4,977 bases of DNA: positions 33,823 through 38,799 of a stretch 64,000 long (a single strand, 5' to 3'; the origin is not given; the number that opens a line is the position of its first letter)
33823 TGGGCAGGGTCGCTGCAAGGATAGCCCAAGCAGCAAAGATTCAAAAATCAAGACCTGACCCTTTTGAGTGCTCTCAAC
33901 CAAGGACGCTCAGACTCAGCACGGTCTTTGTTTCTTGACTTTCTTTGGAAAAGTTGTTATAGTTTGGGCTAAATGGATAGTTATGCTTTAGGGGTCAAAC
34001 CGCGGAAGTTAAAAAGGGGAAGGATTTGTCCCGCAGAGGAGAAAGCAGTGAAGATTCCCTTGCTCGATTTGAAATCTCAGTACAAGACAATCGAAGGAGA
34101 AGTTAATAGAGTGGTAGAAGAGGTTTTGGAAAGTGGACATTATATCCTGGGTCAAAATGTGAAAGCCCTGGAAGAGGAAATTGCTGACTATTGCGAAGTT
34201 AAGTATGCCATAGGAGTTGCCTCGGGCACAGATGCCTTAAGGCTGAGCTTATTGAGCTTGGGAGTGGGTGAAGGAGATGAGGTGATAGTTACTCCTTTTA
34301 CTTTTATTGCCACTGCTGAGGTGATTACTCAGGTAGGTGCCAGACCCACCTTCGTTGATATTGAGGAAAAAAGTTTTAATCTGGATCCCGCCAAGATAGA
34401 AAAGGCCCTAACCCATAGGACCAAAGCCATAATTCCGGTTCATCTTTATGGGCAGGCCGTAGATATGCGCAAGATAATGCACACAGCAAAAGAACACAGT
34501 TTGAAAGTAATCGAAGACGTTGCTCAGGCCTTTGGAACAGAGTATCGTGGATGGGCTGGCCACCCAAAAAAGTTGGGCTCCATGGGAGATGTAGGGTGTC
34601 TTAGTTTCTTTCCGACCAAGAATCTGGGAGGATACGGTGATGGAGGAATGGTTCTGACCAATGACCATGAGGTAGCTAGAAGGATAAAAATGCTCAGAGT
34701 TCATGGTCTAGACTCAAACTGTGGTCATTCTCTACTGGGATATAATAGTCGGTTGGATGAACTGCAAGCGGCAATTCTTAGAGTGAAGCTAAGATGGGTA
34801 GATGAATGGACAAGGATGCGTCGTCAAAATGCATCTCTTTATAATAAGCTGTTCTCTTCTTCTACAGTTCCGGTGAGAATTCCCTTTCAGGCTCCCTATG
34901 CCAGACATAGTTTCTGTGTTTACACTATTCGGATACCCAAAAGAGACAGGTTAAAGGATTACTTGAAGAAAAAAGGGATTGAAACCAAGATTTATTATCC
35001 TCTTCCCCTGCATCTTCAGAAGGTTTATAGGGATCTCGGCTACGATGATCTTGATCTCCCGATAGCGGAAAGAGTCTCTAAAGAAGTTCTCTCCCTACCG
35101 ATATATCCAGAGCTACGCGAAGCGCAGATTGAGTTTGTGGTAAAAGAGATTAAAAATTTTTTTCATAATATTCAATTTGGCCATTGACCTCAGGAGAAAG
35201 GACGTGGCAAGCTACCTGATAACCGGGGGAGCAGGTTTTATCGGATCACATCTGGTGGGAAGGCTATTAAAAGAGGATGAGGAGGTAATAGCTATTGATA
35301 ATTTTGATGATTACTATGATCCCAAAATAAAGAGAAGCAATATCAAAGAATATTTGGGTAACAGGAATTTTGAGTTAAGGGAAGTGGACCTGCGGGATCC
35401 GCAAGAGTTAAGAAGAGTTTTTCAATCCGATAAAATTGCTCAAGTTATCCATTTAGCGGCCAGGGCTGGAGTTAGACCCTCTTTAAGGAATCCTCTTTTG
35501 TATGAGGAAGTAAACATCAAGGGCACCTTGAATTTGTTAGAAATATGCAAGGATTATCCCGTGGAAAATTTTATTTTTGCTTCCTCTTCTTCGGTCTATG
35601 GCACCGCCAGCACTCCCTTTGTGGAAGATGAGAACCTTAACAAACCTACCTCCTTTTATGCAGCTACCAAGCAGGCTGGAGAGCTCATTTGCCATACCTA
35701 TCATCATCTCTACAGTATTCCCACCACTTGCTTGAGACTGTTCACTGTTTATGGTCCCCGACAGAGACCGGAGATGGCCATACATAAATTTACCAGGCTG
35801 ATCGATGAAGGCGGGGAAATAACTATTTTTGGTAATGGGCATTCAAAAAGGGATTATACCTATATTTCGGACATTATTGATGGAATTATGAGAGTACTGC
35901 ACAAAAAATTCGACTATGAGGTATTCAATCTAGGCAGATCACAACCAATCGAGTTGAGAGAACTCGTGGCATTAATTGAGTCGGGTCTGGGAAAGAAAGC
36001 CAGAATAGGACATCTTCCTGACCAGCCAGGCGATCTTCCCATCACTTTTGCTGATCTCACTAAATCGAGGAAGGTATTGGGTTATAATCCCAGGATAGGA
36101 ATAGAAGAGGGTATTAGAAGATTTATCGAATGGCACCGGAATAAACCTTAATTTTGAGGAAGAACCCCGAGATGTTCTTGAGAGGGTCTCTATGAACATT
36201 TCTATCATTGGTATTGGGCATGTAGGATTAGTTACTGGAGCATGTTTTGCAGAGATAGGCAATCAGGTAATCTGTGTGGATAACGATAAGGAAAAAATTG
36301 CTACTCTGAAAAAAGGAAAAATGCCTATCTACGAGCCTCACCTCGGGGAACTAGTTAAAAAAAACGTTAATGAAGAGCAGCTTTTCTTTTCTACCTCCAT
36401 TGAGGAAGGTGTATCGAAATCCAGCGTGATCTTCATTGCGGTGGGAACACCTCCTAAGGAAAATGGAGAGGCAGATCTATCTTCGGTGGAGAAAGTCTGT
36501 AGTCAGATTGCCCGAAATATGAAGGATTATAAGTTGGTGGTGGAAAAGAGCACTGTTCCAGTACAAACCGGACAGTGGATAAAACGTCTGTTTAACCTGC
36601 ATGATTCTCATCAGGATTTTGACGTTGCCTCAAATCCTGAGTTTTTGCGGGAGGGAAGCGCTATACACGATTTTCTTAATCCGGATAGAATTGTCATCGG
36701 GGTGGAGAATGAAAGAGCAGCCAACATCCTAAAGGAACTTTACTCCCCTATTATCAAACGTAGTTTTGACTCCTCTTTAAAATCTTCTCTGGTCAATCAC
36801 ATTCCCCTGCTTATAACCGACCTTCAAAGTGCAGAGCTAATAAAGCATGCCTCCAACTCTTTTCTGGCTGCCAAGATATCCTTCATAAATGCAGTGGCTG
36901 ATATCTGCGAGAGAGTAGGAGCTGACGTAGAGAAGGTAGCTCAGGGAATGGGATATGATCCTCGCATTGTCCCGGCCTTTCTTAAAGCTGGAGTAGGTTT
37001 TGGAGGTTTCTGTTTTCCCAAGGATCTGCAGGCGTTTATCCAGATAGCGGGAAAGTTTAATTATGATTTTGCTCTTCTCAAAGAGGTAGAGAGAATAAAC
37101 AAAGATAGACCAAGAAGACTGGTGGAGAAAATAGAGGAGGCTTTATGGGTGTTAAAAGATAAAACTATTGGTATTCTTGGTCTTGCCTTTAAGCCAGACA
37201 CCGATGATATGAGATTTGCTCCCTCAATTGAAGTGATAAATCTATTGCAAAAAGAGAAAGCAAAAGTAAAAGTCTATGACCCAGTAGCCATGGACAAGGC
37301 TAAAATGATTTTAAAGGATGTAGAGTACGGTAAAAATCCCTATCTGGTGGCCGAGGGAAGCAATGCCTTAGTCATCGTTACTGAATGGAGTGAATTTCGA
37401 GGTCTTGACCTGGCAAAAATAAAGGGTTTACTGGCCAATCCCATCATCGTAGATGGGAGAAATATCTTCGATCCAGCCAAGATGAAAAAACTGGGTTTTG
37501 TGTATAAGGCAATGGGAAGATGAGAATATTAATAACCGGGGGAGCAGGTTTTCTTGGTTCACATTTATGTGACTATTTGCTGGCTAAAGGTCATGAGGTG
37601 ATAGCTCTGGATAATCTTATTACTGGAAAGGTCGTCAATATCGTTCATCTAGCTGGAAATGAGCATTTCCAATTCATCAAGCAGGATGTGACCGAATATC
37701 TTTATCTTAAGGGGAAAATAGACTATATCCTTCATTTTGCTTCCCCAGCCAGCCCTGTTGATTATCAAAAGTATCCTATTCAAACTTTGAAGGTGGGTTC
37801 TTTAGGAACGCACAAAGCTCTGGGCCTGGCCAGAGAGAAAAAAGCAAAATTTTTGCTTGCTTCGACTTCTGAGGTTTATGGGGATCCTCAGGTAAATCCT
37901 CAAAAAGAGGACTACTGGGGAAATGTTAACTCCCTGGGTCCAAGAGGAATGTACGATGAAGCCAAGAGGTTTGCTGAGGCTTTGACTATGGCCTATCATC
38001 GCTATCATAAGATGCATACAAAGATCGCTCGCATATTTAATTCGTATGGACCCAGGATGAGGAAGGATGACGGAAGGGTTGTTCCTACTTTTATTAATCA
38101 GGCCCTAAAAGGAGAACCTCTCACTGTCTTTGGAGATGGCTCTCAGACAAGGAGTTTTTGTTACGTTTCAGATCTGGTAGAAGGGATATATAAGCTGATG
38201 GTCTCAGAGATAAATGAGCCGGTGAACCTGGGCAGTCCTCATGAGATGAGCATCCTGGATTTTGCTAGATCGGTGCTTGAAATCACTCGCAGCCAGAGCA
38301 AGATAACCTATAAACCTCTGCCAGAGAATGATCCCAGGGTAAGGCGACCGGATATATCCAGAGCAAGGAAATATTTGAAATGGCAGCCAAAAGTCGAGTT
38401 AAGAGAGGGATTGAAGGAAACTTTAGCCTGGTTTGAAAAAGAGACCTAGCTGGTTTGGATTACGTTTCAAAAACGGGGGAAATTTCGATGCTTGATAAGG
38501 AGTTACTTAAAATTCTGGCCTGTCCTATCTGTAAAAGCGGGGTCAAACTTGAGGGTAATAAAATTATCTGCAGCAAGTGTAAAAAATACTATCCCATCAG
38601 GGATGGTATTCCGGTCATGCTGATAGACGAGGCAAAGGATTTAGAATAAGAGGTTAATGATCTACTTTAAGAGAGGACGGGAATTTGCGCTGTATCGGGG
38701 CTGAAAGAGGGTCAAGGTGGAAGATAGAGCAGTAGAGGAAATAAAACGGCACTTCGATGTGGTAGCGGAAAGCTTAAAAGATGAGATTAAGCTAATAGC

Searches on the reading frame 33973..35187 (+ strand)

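Call 5: search_protein_families(library=pfam, proteins=[window:33973-35187:+], max_evalue=0.01)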
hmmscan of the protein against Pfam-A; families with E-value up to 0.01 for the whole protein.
window:33973-35187:+ (404 aa): 4 families
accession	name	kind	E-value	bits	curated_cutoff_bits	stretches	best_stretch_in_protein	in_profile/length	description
PF01041.23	DegT_DnrJ_EryC1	-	1.1e-123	413.4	19.8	1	40-393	3-359/360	DegT/DnrJ/EryC1/StrS aminotransferase family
PF01053.26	Cys_Met_Meta_PP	-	1.1e-10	41.1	27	1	63-242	54-226/381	Cys/Met metabolism PLP-dependent enzyme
PF01212.27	Beta_elim_lyase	-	7.3e-08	32.5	27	1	60-245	31-227/288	Beta-eliminating lyase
PF00266.25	Aminotran_5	-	4.9e-05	22.9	21.5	1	34-188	20-181/371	Aminotransferase class-V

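Call 6: search_protein_families(library=ncbifam, proteins=[window:33973-35187:+], max_evalue=0.01)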
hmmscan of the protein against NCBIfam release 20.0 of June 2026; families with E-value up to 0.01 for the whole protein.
window:33973-35187:+ (404 aa): 39 families (the best 25 are shown)
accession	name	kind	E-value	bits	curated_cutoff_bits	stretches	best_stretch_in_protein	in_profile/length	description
TIGR03588.1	PseC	equivalog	1.1e-78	264.8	423.5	1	39-396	8-379/380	UDP-4-amino-4,6-dideoxy-N-acetyl-beta-L-altrosamine transaminase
TIGR04181.1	NHT_00031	hypoth_equivalog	3.5e-66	223.5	420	1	41-376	9-357/359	LegC family aminotransferase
NF008687.0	PRK11706.1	equivalog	2.4e-65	220.7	375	1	46-397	15-374/375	dTDP-4-amino-4,6-dideoxygalactose transaminase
NF008658.2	PRK11658.1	equivalog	4.9e-65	219.6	631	1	45-396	17-376/379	UDP-4-amino-4-deoxy-L-arabinose aminotransferase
TIGR02379.1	ECA_wecE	subfamily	8.9e-55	186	434.85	1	63-397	33-375/376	dTDP-4-amino-4,6-dideoxy-D-glucose transaminase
NF011936.0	PRK15407.1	equivalog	1.5e-51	175.5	423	2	42-250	47-256/440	lipopolysaccharide biosynthesis protein RfbH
TIGR04427.1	PLP_DesI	equivalog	1.2e-50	172.7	650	1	60-391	51-377/390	dTDP-4-dehydro-6-deoxyglucose aminotransferase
NF005816.0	PRK07682.1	equivalog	4.2e-09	35.5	620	1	72-180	77-200/390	aminotransferase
NF006488.0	PRK08912.1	equivalog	1.6e-08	33.9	498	1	82-154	92-164/387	aminotransferase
NF005810.0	PRK07671.1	equivalog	4.8e-08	32.4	594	1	64-241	53-222/377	bifunctional cystathionine gamma-lyase/homocysteine desulfhydrase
NF041364.1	GntC_guanitoxin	equivalog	6.8e-08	31.8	415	1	79-182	62-173/356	guanitoxin biosynthesis PLP-dependent (S)-gamma-hydroxy-L-arginine cyclodehydratase GntC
NF004770.0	PRK06108.1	subfamily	1.4e-07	30.7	422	1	65-179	77-206/396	pyridoxal phosphate-dependent aminotransferase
NF005817.0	PRK07683.1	equivalog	3.8e-07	29.1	575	1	84-154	97-166/387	aminotransferase A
NF004975.0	PRK06348.1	equivalog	3.9e-07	29.4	549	1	84-182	97-201/384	pyridoxal phosphate-dependent aminotransferase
NF004821.0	PRK06176.1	equivalog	9.3e-07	28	642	1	64-242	53-223/380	cystathionine gamma-synthase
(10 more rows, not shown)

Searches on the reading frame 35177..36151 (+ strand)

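Call 5: search_protein_families(library=pfam, proteins=[window:35177-36151:+], max_evalue=0.01)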
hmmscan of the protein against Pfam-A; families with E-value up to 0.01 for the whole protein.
window:35177-36151:+ (324 aa): 9 families
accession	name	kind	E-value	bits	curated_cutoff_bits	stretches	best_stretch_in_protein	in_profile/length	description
PF16363.11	GDP_Man_Dehyd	-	7.9e-64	216.6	27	1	14-315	1-331/332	GDP-mannose 4,6 dehydratase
PF01370.27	Epimerase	-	3.8e-62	210.3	20.9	1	14-253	2-240/240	NAD dependent epimerase/dehydratase family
PF01073.25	3Beta_HSD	-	8.2e-27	94.4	22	1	14-234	1-222/280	3-beta hydroxysteroid dehydrogenase/isomerase family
PF04321.23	RmlD_sub_bind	-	2.8e-17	63.2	27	1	14-246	4-202/287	RmlD substrate binding domain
PF02719.21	Polysacc_synt_2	-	3.6e-16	59.7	20.2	1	14-266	2-242/293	Polysaccharide biosynthesis protein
PF07993.18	NAD_binding_4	-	1.4e-13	51.1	20.1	2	84-197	86-210/258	Male sterility protein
PF08659.16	KR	-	1.2e-06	29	22.6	1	11-142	1-142/180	KR domain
PF13460.12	NAD_binding_10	-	1.4e-06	28.8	27.2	1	17-171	1-131/184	NAD(P)H-binding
PF00106.31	adh_short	-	0.0028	17.6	26.6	1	14-99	4-87/195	short chain dehydrogenase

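Call 53: search_protein_families(library=ncbifam, proteins=[window:35177-36151:+], max_evalue=0.00001)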
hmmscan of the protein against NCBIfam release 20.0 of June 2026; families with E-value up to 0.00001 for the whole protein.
window:35177-36151:+ (324 aa): 26 families (the best 25 are shown)
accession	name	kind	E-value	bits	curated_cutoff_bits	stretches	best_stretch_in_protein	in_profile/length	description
TIGR01179.1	galE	equivalog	8.9e-53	179.2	262.3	1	14-323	3-328/332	UDP-glucose 4-epimerase GalE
TIGR01181.1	dTDP_gluc_dehyt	equivalog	2.4e-51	174.7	365.1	1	13-322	2-313/321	dTDP-glucose 4,6-dehydratase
TIGR04180.1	EDH_00030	hypoth_equivalog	3e-43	148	475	1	14-278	2-263/297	NAD-dependent 4,6-dehydratase LegB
TIGR02197.1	heptose_epim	equivalog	2.8e-37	128.6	274.6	1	14-321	2-314/316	ADP-glyceromanno-heptose 6-epimerase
NF011728.1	PRK15181.1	equivalog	2.8e-35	121.9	760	1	12-323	17-340/348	Vi polysaccharide biosynthesis UDP-N-acetylglucosaminuronic acid C-4 epimerase TviC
NF007956.0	PRK10675.1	subfamily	1.4e-33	116.5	394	1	13-176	3-164/338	UDP-glucose 4-epimerase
NF007490.0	PRK10084.1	subfamily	2.6e-28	99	649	1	14-320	4-334/361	dTDP-glucose 4,6-dehydratase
NF007582.0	PRK10217.1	equivalog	1.2e-26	93.7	698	1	13-320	4-331/355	dTDP-glucose 4,6-dehydratase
NF047922.1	GDPFucSynFcl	equivalog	1.4e-22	80.5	500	1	68-320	35-301/308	GDP-L-fucose synthase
NF043036.1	ErythonDh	equivalog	9.9e-22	77.5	325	1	14-205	4-193/321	D-erythronate dehydrogenase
TIGR02622.1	CDP_4_6_dhtase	equivalog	1.7e-19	70.2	278.45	1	13-179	7-172/352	CDP-glucose 4,6-dehydratase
NF005998.1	PRK08125.1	equivalog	1.8e-17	63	777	1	10-256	315-569/649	bifunctional UDP-4-amino-4-deoxy-L-arabinose formyltransferase/UDP-glucuronic acid oxidase ArnA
NF042422.1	oxyalk_red_OleD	equivalog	3.4e-17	62.8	580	1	14-241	4-215/329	2-alkyl-3-oxoalkanoate reductase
NF008872.0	PRK11908.1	equivalog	3.8e-17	62.4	294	1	13-256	4-255/349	bifunctional UDP-4-keto-pentose/UDP-xylose synthase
TIGR01214.1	rmlD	equivalog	1.6e-16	60.2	224.05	1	14-243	3-199/285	dTDP-4-dehydrorhamnose reductase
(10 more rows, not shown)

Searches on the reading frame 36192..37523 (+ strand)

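Call 5: search_protein_families(library=pfam, proteins=[window:36192-37523:+], max_evalue=0.01)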
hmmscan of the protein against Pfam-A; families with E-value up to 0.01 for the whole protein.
window:36192-37523:+ (443 aa): 6 families
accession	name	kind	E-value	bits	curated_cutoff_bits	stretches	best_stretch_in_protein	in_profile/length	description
PF03721.20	UDPG_MGDP_dh_N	-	1e-68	231.1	27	1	1-183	1-187/187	UDP-glucose/GDP-mannose dehydrogenase family, NAD binding domain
PF03720.21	UDPG_MGDP_dh_C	-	2.3e-34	118.3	30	1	327-428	1-103/103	UDP-glucose/GDP-mannose dehydrogenase family, UDP binding domain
PF00984.24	UDPG_MGDP_dh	-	1.9e-33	114.9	25.4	1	212-304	1-93/94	UDP-glucose/GDP-mannose dehydrogenase family, central domain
PF02558.23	ApbA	-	8.6e-05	22.6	22.2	1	3-84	1-74/150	Ketopantoate reductase PanE/ApbA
PF02254.24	TrkA_N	-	0.0059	17.3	23.8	0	4-45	2-43/116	TrkA-N domain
PF03446.21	NAD_binding_2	-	0.0085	16.5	21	0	2-128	1-101/161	NAD binding domain of 6-phosphogluconate dehydrogenase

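Call 53: search_protein_families(library=ncbifam, proteins=[window:36192-37523:+], max_evalue=0.00001)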
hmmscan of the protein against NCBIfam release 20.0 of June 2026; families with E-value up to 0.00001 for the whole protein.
window:36192-37523:+ (443 aa): 7 families
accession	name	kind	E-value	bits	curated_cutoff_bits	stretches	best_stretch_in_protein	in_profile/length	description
NF047673.2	TeichurnBiosyTuaD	equivalog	9.4e-161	535.8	700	1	2-443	3-431/439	UDP-glucose 6-dehydrogenase TuaD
TIGR03026.1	NDP-sugDHase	subfamily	3.8e-136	454.1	189.8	1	1-424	1-413/413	nucleotide sugar dehydrogenase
NF041297.1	UDPGDh_AglM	equivalog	1.1e-111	373.8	670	1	1-429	1-420/429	UDP-glucose 6-dehydrogenase AglM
NF040825.1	UDPMaNacDH_Arch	equivalog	2.2e-57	194.8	750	1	1-443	1-415/418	UDP-N-acetyl-D-mannosamine dehydrogenase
NF008286.0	PRK11064.1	equivalog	4.3e-46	157.3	459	1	2-411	5-408/420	UDP-N-acetyl-D-mannosamine dehydrogenase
NF011631.0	PRK15057.1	equivalog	9.6e-36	123.7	757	1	1-369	1-342/388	UDP-glucose 6-dehydrogenase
NF011729.0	PRK15182.1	equivalog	1.1e-17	64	592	1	2-405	8-394/425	Vi polysaccharide biosynthesis UDP-N-acetylglucosamine C-6 dehydrogenase TviB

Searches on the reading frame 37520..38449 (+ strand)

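Call 5: search_protein_families(library=pfam, proteins=[window:37520-38449:+], max_evalue=0.01)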
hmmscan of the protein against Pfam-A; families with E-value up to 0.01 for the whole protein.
window:37520-38449:+ (309 aa): 7 families
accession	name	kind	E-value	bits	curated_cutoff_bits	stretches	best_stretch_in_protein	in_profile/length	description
PF16363.11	GDP_Man_Dehyd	-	2.7e-53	182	27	1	4-301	1-332/332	GDP-mannose 4,6 dehydratase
PF01370.27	Epimerase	-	1.3e-51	175.8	20.9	1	3-238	1-240/240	NAD dependent epimerase/dehydratase family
PF04321.23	RmlD_sub_bind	-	6.4e-13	48.9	27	1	1-281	1-257/287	RmlD substrate binding domain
PF01073.25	3Beta_HSD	-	5.9e-11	42.4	22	1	4-220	1-222/280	3-beta hydroxysteroid dehydrogenase/isomerase family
PF02719.21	Polysacc_synt_2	-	6.2e-09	35.9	20.2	1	141-260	134-251/293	Polysaccharide biosynthesis protein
PF07993.18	NAD_binding_4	-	2.6e-07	30.5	20.1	1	63-172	85-204/258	Male sterility protein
PF00106.31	adh_short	-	0.0081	16.1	26.6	0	3-60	3-61/195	short chain dehydrogenase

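Call 6: search_protein_families(library=ncbifam, proteins=[window:37520-38449:+], max_evalue=0.01)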
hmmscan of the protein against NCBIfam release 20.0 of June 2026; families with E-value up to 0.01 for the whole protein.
window:37520-38449:+ (309 aa): 29 families (the best 25 are shown)
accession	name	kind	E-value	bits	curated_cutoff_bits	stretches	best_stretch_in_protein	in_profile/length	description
TIGR01181.1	dTDP_gluc_dehyt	equivalog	4.2e-44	150.9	365.1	1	2-308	1-314/321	dTDP-glucose 4,6-dehydratase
TIGR04180.1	EDH_00030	hypoth_equivalog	6.3e-35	120.7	475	1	3-291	1-295/297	NAD-dependent 4,6-dehydratase LegB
TIGR01179.1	galE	equivalog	2e-33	115.6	262.3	1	2-307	1-327/332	UDP-glucose 4-epimerase GalE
NF005998.1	PRK08125.1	equivalog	7.8e-30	103.8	777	1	2-305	317-649/649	bifunctional UDP-4-amino-4-deoxy-L-arabinose formyltransferase/UDP-glucuronic acid oxidase ArnA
TIGR02197.1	heptose_epim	equivalog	1.3e-28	100.1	274.6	1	3-306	1-314/316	ADP-glyceromanno-heptose 6-epimerase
NF011728.1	PRK15181.1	equivalog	6.6e-27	94.4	760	1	2-305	17-337/348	Vi polysaccharide biosynthesis UDP-N-acetylglucosaminuronic acid C-4 epimerase TviC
NF007582.0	PRK10217.1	equivalog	1.7e-25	89.9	698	1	2-305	3-331/355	dTDP-glucose 4,6-dehydratase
NF008872.0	PRK11908.1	equivalog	2.9e-25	89.1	294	1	2-306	3-336/349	bifunctional UDP-4-keto-pentose/UDP-xylose synthase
NF007490.0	PRK10084.1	subfamily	2.3e-24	86.1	649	1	1-306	1-335/361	dTDP-glucose 4,6-dehydratase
NF007956.0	PRK10675.1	subfamily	1.8e-19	70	394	1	1-307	1-331/338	UDP-glucose 4-epimerase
NF047922.1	GDPFucSynFcl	equivalog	8.3e-15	55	500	1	2-307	4-303/308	GDP-L-fucose synthase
TIGR02622.1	CDP_4_6_dhtase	equivalog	1.1e-14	54.4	278.45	1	2-307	6-332/352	CDP-glucose 4,6-dehydratase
NF008360.0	PRK11150.1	equivalog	6e-13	48.7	452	1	3-271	2-268/310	ADP-glyceromanno-heptose 6-epimerase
NF041015.1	UDPsulfquin_syn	equivalog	8.3e-13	48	575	2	185-257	236-304/384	UDP-sulfoquinovose synthase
TIGR01472.1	gmd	equivalog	9.4e-13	48.1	415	1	4-252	4-264/342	GDP-mannose 4,6-dehydratase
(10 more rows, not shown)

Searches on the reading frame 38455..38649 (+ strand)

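Call 53: search_protein_families(library=ncbifam, proteins=[window:38455-38649:+], max_evalue=0.00001)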
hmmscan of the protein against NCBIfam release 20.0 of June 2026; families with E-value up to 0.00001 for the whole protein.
window:38455-38649:+ (64 aa): 2 families
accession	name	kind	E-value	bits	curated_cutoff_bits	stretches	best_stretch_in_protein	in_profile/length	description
NF038101.1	Trm112_arch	equivalog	1.1e-11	44.7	77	1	15-59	3-57/59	methytransferase partner Trm112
NF008806.0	PRK11827.1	equivalog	1.7e-10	40.8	126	1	13-63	1-53/60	protein YcaR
